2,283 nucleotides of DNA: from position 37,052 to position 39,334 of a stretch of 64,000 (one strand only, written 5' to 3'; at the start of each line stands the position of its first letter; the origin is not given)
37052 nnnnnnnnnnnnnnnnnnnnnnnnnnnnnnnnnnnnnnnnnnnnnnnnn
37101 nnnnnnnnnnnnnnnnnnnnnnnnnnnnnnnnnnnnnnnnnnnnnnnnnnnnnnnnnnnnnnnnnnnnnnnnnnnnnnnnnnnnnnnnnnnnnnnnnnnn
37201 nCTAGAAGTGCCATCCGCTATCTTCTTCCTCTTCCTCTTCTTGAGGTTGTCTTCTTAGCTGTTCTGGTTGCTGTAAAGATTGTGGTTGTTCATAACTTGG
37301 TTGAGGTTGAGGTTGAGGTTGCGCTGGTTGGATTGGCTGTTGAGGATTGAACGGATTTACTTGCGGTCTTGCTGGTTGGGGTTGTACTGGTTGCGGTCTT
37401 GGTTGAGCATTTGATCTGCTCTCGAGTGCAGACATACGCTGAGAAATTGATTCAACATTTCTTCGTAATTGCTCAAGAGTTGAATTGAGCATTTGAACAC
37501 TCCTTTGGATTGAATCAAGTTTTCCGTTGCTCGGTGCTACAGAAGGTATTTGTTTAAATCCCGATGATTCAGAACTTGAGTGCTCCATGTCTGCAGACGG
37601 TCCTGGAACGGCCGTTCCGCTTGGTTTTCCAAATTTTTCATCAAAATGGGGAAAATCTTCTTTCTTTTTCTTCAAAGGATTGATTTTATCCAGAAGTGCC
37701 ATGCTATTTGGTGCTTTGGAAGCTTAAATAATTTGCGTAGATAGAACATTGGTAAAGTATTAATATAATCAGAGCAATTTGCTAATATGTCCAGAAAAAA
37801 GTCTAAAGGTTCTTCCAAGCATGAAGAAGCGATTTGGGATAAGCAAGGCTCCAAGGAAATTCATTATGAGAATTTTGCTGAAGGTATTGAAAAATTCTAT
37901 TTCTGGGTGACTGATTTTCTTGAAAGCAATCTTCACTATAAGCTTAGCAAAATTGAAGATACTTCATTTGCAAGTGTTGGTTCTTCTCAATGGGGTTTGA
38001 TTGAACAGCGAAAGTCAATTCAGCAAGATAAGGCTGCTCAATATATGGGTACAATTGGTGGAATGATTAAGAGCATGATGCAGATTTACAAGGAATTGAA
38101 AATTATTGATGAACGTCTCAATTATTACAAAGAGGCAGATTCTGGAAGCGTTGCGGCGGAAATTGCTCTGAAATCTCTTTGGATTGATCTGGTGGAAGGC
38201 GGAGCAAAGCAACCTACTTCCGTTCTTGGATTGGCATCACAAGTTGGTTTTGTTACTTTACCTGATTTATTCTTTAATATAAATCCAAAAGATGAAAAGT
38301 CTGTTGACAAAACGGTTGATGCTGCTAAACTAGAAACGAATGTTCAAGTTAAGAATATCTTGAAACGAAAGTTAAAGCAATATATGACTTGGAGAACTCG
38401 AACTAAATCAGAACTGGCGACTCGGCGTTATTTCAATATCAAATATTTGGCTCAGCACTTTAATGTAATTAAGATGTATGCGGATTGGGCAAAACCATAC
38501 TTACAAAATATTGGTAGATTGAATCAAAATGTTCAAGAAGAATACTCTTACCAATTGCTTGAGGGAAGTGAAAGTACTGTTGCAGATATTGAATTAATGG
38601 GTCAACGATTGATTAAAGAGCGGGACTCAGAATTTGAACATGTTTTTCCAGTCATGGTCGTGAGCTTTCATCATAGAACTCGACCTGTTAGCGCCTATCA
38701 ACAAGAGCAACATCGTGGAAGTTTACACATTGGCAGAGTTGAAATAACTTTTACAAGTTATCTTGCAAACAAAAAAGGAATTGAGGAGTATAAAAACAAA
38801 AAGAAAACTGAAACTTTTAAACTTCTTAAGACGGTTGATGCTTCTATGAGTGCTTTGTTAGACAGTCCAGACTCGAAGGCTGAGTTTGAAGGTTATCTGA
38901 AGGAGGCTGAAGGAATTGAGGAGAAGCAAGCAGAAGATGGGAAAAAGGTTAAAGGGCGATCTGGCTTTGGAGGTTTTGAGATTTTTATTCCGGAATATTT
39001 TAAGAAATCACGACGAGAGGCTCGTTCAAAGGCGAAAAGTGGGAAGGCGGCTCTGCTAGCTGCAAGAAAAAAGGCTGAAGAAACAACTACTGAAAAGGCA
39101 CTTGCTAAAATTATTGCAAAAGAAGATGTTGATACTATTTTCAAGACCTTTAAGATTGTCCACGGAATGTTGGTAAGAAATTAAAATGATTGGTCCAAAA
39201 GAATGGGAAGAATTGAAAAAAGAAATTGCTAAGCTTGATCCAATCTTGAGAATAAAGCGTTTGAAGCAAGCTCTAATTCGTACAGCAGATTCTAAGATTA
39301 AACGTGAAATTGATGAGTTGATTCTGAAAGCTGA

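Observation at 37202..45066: Co-directional gene block pairing two paralogous nucleotidyltransferase-domain proteins with a His-rich EndoIV/xylose-isomerase-like TIM barrel carrying a giant insertion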

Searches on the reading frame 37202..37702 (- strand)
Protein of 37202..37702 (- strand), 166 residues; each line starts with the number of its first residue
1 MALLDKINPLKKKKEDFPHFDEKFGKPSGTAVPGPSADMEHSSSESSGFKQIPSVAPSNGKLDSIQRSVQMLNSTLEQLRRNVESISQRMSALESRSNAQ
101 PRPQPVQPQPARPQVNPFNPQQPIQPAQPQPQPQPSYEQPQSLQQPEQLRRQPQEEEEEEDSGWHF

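Call 3: search_protein_families(library=pfam, proteins=[window:37202-37702:-], max_evalue=0.1)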
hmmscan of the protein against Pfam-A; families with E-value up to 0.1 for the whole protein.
window:37202-37702:- (166 aa): 4 families
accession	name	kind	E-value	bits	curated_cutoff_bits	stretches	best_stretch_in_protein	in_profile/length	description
PF19717.4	DUF6212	-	0.0035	16.7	26.4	1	58-120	42-99/395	Family of unknown function (DUF6212)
PF14712.11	Snapin_Pallidin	-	0.029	15.2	29.6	0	45-86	49-88/89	Snapin/Pallidin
PF10152.14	CCDC53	-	0.093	13.6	24.6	0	61-140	22-104/147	Subunit CCDC53 of WASH complex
PF13829.11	DUF4191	-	0.098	12.5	30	0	62-114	168-217/219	Domain of unknown function (DUF4191)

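Call 4: search_protein_families(library=ncbifam, proteins=[window:37202-37702:-], max_evalue=0.1)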
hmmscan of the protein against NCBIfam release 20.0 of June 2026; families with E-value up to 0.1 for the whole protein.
window:37202-37702:- (166 aa): 4 families
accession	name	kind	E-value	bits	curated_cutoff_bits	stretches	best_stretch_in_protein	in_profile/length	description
NF011526.0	PRK14965.1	equivalog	0.03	13.1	670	1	73-164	357-450/578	DNA polymerase III subunits gamma and tau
NF011925.1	PRK15396.1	subfamily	0.04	14.1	108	1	58-91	23-56/78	major outer membrane lipoprotein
NF040598.1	Ala_zip_lipo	subfamily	0.069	13.7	43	0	58-98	20-60/90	Lpp/OprI family alanine-zipper lipoprotein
NF040788.1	S-lay_SlaB_Mtsph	equivalog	0.089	11.7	700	0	59-99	342-382/416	S-layer protein SlaB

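Call 5: search_protein_families(library=padloc, proteins=[window:37202-37702:-], max_evalue=0.1)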
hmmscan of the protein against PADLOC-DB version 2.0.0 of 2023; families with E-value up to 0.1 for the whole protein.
window:37202-37702:- (166 aa): 0 families

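Call 6: search_protein_families(library=phrogs, proteins=[window:37202-37702:-], max_evalue=0.1)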
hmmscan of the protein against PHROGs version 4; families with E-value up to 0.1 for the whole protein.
window:37202-37702:- (166 aa): 2 families
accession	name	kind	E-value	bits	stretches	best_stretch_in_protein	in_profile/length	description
phrog_18190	-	unknown function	0.049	13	1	60-99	373-412/723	-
phrog_2990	-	unknown function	0.07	14.3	0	55-98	42-85/133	-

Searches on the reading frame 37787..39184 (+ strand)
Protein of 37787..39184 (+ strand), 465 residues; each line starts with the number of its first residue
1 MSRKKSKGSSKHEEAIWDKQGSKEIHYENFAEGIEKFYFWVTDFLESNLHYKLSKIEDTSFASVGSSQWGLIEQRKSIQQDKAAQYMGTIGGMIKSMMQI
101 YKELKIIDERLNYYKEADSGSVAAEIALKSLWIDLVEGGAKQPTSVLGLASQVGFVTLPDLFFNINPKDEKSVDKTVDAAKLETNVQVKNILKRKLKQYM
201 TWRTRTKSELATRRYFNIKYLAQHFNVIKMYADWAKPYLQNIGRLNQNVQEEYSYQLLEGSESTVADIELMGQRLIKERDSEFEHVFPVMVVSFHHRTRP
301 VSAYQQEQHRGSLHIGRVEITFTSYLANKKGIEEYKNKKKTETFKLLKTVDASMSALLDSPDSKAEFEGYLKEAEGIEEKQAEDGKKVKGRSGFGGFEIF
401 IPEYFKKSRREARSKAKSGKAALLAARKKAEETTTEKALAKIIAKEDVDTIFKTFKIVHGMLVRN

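Call 3: search_protein_families(library=pfam, proteins=[window:37787-39184:+], max_evalue=0.1)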
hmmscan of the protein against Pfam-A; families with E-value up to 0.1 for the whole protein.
window:37787-39184:+ (465 aa): 1 family
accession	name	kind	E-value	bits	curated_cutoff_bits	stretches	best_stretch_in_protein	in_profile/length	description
PF04351.19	PilP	-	0.076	13.4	25.6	0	51-99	72-121/146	Pilus assembly protein, PilP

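Call 4: search_protein_families(library=ncbifam, proteins=[window:37787-39184:+], max_evalue=0.1)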
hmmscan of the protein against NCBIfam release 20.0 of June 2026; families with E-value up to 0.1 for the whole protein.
window:37787-39184:+ (465 aa): 0 families

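Call 5: search_protein_families(library=padloc, proteins=[window:37787-39184:+], max_evalue=0.1)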
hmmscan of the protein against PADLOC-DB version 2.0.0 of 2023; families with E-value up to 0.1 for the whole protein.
window:37787-39184:+ (465 aa): 0 families

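Call 6: search_protein_families(library=phrogs, proteins=[window:37787-39184:+], max_evalue=0.1)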
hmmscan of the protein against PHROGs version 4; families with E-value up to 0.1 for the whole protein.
window:37787-39184:+ (465 aa): 0 families

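Call 13: find_homologous_proteins(query=window:37787-39184:+, max_evalue=0.001)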
Query window:37787-39184:+ (465 aa): 104 proteins with E <= 0.001 among 8000 candidates.
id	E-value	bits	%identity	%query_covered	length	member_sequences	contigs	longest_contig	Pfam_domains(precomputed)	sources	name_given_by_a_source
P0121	0.0e+0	1019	100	100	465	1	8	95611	-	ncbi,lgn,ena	-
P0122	6.8e-261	883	86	100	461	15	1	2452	-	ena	-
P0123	3.8e-251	851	82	100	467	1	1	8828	-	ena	-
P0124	1.7e-248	843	85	95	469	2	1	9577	-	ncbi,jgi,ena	-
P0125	3.2e-248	842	81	100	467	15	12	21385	-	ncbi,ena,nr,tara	ncbi:hypothetical protein CMI46_03280 [Candidatus Pacearchaeota archaeon]|nr:hypothetical protein [C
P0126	7.3e-238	808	88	91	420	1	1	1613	-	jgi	-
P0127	4.6e-212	723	72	96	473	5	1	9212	-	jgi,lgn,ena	-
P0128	5.6e-207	706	68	100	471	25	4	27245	-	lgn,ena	-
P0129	7.0e-163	561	69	79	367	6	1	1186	-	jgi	jgi:hypothetical protein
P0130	7.9e-149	514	55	95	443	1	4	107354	-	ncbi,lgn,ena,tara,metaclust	tara:strand:+ start:3490 stop:4821 length:1332 start_codon:yes stop_codon:yes gene_type:complete|met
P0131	7.8e-141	488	81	59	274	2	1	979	-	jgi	-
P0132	3.5e-132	459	50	95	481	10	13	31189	-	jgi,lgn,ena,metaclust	jgi:hypothetical protein|metaclust:\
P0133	7.9e-130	452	49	95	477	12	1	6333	-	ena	-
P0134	5.2e-126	439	49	95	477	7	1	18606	-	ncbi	-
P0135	2.1e-123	431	75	54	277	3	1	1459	-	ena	-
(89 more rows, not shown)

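Call 20: search_solved_structures(query=A1, max_evalue=10)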
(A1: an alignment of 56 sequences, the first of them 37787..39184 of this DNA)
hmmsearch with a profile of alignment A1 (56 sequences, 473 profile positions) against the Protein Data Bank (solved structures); distinct sequences matched with E-value up to 10: 6.
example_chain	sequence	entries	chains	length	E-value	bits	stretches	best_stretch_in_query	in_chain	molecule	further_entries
4wx8_D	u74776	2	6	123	0.35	13.1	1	354-413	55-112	EKC/KEOPS complex subunit GON7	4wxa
3ugo_A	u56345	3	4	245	0.49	12.6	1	349-397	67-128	RNA polymerase sigma factor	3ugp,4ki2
3les_A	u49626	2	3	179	0.52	12.5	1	348-397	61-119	RNA polymerase sigma factor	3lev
1ku2_A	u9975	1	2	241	0.53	12.5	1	349-397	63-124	sigma factor sigA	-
7wgh_A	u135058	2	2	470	0.61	12.3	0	376-434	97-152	Squalene synthase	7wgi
7dr6_B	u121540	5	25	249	0.66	12.2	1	349-408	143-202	Proteasome activator complex subunit 1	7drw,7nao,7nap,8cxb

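Call 26: predict_structure(alignment_id=A1)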
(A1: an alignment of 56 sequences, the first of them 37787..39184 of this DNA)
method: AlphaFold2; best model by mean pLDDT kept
length: 465 residues; sequences in the alignment: 56
mean_pLDDT: 79.2   pTM: 0.62
mean pLDDT of the five models: 79.2, 79.0, 78.1, 78.0, 77.9
residues with pLDDT >= 90: 143; 70-90: 220; 50-70: 65; < 50: 37
segments of 3 or more residues with pLDDT < 50: 1-12, 390-413
pLDDT, mean of each block of 10 residues (from residue 1): 38 70 83 84 91 84 78 86 88 90 93 93 93 90 88 89 92 91 87 94 94 94 87 78 69 71 82 83 88 85 58 73 91 80 56 65 82 82 65 39 39 53 75 86 92 89 61
secondary structure, 60 per line:
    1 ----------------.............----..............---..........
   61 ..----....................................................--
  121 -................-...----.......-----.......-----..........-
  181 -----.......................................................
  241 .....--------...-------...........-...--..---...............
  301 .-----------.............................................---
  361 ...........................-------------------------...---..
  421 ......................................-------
elements in order: E17-29 H34-47 E51-62 H67-118 H122-137 H146-152 H158-164 H170-179 H186-245 E264-274 E276-278 E286-301 E313-328 H329-357 H361-387 H419-458

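Call 61: fold_search(model_id=the predicted structure, library=pdb)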
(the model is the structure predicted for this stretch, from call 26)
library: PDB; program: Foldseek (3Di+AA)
matches with E <= 10: 490; with E <= 0.001: 0
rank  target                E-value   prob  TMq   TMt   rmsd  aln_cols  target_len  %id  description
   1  6z6o_C                4.0e-02  0.41  0.12  0.10  22.6       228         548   11  HDAC-TC (released 2021-02-17)
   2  6z6f_C                5.8e-02  0.38  0.12  0.11  22.9       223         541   12  HDAC-PC (released 2021-02-17)
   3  4tko                  6.5e-02  0.10  0.13  0.16  24.7       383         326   11  Structure of the periplasmic adaptor protein EmrA (released 2014-07-09)
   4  8i4v_B                9.0e-02  0.38  0.13  0.21  16.1       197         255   14  Cryo-EM structure of 5-subunit Smc5/6 arm region (released 2024-06-26)
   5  3ron_A                1.0e-01  0.30  0.10  0.21  16.4       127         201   12  Crystal Structure and Hemolytic Activity of the Cyt1Aa Toxin from Bacillus thuringiensis subsp. israelensis (released 2011-10-12)
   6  1cby                  1.6e-01  0.28  0.11  0.19  16.4       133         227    8  DELTA-ENDOTOXIN (released 1996-10-14)
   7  2ns9_B                1.6e-01  0.06  0.05  0.11  16.1       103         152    9  Crystal structure of protein APE2225 from Aeropyrum pernix K1, Pfam COXG (released 2006-11-14)
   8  8aaq                  1.9e-01  0.07  0.06  0.10  17.0       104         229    7  Crystal structure of the carotenoid-binding protein domain from silkworm Bombyx mori (BmCBP), CRT-416 form (released 2023-02-01)
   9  7ztr                  1.9e-01  0.06  0.07  0.11  20.4       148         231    8  Crystal structure of the carotenoid-binding protein domain from silkworm Bombyx mori (BmCBP) in the apoform, W232F mutan (released 2022-10-26)
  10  1kzg_C                2.0e-01  0.08  0.11  0.13  29.4       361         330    9  DbsCdc42(Y889F) (released 2002-03-20)
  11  1pp0_A                2.3e-01  0.35  0.11  0.25  15.2       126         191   10  volvatoxin A2 in monoclinic crystal (released 2004-08-24)
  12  8i21_B                2.3e-01  0.28  0.13  0.21  16.0       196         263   14  Cryo-EM structure of 6-subunit Smc5/6 arm region (released 2024-06-26)
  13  6t14                  2.4e-01  0.33  0.12  0.19  12.8       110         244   14  Native structure of mosquitocidal Cyt1A protoxin obtained by Serial Femtosecond Crystallography on in vivo grown crystal (released 2020-10-14)
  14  3ron_B                2.7e-01  0.51  0.09  0.19   7.9        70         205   13  Crystal Structure and Hemolytic Activity of the Cyt1Aa Toxin from Bacillus thuringiensis subsp. israelensis (released 2011-10-12)
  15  2rci                  2.7e-01  0.21  0.10  0.21  16.6       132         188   10  High-resolution crystal structure of activated Cyt2Ba monomer from Bacillus thuringiensis subsp. israelensis (released 2008-07-15)
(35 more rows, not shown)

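Call 101: search_protein_representatives(alignment_id=A1)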
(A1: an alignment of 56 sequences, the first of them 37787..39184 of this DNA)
Query: 56 sequences, 473 profile positions. Proteins with E-value up to 0.001 (for the whole library): 753; up to 1e-10: 563; up to 1e-30: 326. The best 150 are listed.
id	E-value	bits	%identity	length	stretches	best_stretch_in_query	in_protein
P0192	8.7e-178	608.6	-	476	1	17-472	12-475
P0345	8.3e-173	592.2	-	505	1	15-472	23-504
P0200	6.8e-172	589.2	-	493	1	12-472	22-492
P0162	1.4e-171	588.2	-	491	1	14-472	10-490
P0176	6.4e-171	586.0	-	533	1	10-472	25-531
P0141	4.8e-169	579.8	-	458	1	30-473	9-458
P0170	7.8e-169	579.1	-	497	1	25-473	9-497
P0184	2.4e-167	574.2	-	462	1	25-473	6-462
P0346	4.6e-167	573.3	-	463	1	27-473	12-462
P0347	4.8e-166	569.9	-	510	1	28-472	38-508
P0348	3.8e-164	563.7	-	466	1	33-473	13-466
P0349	6.9e-160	549.6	-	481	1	10-473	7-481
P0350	8.9e-160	549.3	-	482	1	20-472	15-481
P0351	3.9e-159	547.1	-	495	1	9-472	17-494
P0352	1.0e-157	542.5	-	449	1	19-473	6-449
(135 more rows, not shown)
